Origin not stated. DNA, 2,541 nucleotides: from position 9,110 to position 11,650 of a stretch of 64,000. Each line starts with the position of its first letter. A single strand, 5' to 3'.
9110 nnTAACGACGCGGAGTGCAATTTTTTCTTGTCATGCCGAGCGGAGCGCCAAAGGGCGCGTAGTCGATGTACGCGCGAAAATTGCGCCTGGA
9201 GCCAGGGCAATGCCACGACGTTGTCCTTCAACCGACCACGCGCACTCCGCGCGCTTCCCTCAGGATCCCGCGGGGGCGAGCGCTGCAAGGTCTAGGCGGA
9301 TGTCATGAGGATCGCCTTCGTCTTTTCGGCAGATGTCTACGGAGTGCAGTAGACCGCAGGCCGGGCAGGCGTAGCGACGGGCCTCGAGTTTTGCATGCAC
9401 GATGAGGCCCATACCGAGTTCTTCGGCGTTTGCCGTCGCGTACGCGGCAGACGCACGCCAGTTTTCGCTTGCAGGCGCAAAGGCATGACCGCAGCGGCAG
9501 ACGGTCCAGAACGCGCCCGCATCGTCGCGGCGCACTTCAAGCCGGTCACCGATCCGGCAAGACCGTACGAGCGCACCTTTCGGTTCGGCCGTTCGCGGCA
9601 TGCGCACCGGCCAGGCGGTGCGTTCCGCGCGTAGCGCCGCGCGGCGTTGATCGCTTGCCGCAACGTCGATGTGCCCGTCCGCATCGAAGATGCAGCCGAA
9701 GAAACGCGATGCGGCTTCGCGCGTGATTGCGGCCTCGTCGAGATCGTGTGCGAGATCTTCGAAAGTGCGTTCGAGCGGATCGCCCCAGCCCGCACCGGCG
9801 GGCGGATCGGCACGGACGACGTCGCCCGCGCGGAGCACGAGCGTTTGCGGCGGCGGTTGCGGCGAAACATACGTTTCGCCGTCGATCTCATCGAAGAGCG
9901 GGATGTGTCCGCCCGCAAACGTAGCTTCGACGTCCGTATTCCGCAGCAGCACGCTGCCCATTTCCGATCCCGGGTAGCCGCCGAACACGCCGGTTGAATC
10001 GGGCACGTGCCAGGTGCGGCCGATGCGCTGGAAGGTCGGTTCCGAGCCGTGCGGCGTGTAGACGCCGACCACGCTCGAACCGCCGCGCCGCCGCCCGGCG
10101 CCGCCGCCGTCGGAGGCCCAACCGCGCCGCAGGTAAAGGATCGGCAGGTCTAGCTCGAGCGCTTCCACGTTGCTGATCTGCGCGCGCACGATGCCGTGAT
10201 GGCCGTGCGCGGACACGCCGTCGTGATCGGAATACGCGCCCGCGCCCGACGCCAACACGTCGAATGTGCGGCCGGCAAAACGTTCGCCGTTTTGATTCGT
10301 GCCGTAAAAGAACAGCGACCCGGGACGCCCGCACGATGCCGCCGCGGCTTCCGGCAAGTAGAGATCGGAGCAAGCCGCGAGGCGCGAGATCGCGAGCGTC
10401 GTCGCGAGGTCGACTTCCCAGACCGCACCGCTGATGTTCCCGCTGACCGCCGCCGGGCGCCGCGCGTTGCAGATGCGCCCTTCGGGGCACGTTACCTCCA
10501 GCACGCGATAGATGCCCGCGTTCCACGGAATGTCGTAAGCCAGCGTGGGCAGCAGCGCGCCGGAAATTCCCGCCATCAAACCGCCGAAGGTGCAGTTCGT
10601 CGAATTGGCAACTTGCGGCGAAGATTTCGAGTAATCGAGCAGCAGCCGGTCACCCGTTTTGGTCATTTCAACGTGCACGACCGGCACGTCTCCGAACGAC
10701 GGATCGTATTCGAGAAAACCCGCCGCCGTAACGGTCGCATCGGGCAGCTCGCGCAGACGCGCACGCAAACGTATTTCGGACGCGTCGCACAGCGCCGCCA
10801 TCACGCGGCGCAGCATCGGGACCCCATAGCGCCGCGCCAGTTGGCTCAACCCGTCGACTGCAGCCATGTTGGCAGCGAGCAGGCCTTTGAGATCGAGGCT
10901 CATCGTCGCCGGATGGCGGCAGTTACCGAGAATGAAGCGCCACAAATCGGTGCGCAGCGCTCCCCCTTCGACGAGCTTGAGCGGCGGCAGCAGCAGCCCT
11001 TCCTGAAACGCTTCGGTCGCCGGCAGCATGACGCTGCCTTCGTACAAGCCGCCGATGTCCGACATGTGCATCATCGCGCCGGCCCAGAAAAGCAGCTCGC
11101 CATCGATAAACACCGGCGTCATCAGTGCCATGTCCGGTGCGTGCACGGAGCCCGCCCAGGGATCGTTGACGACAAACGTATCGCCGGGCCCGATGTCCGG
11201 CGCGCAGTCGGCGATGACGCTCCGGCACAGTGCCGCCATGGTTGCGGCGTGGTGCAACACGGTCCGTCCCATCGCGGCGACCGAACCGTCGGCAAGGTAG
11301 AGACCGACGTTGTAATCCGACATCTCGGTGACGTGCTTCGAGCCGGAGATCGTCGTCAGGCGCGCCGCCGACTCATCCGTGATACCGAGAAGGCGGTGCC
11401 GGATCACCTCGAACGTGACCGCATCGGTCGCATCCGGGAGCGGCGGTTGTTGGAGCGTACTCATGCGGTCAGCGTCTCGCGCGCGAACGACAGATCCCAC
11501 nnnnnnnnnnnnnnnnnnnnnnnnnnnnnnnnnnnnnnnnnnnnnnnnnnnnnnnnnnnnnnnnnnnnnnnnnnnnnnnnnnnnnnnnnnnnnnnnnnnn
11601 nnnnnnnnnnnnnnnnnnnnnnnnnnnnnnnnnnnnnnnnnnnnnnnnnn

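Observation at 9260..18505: Six-gene operon: SBP / HyuB-gamma / SIP flavin reductase / HyuA / leaderless PBP-fold protein / HyuB-gamma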

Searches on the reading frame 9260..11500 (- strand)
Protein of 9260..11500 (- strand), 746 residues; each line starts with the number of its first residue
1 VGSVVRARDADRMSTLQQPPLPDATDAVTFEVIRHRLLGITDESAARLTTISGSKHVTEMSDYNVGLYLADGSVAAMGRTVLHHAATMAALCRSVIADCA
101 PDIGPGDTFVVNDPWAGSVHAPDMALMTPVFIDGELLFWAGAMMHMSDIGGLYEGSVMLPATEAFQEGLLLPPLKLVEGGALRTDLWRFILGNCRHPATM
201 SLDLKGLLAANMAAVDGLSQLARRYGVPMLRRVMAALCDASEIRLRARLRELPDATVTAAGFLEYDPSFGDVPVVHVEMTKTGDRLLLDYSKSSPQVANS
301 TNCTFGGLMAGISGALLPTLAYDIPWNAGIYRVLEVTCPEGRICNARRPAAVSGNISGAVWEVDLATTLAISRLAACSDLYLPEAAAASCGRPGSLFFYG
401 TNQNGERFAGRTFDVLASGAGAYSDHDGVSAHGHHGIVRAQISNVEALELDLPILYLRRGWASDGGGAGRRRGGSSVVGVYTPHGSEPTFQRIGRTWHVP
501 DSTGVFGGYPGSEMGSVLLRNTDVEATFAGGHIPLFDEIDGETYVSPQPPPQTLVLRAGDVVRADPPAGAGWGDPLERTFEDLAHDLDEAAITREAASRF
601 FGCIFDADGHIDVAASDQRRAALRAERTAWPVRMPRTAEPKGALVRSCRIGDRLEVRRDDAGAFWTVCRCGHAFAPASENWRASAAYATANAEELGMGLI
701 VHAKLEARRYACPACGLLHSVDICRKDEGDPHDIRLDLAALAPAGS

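Call 4: search_protein_families(library=pfam, proteins=[window:9260-11500:-], max_evalue=0.01)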
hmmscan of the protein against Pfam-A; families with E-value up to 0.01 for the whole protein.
window:9260-11500:- (746 aa): 2 families
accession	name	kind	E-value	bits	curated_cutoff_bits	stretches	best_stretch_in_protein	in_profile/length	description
PF02538.19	Hydantoinase_B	-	4e-114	382.4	26.8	1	26-575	1-519/519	Hydantoinase B/oxoprolinase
PF08882.16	Acetone_carb_G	-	8.1e-05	23.3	21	1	651-741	12-108/113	Acetone carboxylase gamma subunit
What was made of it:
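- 9260..11464 (-): HyuB-gamma paralogue 1 (g1), 734 aa counted from the ATG of the ATGA overlap. Pfam 4e-114 and 8.1e-5 (call 4).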

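Call 5: search_protein_families(library=ncbifam, proteins=[window:9260-11500:-], max_evalue=0.01)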
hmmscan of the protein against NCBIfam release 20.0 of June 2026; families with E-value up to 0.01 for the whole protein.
window:9260-11500:- (746 aa): 2 families
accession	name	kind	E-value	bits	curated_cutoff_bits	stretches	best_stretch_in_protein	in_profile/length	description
NF050157.1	CapLactmsBetCapB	equivalog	4.7e-61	206.7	1000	1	26-619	2-573/577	caprolactamase subunit beta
NF042976.1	AcphenoCarb_ApcD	equivalog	2.2e-49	168.4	1500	1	21-627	25-643/685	acetophenone carboxylase subunit delta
